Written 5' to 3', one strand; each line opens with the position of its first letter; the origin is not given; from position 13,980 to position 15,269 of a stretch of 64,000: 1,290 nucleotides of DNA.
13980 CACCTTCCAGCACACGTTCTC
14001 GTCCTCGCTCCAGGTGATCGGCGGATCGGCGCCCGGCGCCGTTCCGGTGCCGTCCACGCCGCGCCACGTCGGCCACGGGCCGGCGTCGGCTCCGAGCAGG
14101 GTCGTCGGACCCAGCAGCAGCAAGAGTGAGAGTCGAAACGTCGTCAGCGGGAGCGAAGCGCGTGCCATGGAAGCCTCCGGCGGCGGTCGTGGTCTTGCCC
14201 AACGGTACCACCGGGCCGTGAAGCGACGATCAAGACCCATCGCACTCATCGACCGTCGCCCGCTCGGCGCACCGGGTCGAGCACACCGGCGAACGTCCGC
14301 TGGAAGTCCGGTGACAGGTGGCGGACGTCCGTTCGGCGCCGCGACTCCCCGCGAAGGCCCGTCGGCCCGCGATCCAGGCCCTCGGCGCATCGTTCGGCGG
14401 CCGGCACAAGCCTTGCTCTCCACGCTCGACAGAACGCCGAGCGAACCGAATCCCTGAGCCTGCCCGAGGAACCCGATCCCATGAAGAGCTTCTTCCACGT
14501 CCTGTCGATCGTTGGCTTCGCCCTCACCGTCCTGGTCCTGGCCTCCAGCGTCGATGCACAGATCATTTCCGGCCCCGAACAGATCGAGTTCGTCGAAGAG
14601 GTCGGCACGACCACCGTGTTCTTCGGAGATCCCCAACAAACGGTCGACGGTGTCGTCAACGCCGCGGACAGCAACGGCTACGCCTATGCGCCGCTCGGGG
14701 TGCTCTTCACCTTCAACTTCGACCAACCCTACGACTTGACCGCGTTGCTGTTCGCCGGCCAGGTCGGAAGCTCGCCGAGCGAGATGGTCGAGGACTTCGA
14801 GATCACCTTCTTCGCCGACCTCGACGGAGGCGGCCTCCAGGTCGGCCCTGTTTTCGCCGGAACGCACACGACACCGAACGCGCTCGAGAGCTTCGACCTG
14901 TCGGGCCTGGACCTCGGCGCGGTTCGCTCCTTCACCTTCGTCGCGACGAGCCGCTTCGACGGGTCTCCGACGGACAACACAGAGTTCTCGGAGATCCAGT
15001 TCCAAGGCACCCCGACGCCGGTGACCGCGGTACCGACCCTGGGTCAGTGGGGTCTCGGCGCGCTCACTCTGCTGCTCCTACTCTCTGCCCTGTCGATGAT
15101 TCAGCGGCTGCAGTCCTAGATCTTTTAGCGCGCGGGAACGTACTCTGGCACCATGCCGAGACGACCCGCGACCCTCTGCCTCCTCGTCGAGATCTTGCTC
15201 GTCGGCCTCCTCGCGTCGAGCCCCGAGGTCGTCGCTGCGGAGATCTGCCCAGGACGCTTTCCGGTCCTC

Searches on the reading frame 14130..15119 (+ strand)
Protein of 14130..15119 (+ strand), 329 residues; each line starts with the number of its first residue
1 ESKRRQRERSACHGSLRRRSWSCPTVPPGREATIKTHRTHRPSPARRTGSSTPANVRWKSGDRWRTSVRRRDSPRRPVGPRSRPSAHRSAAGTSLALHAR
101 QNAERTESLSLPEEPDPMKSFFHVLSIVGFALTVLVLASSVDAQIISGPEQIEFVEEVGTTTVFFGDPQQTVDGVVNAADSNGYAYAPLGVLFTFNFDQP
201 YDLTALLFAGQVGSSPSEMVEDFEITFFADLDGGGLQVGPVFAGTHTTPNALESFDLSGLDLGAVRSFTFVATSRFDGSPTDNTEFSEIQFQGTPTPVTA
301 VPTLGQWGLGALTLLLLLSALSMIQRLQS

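Call 46: search_protein_families(library=pfam, proteins=[window:14130-15119:+], max_evalue=0.001)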
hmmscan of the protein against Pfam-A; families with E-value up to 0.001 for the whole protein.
window:14130-15119:+ (329 aa): 1 family
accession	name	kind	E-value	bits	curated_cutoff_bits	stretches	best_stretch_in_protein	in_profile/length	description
PF18203.6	IPTL-CTERM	-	9.8e-05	22.5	20.8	1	299-318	1-21/28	IPTL-CTERM motif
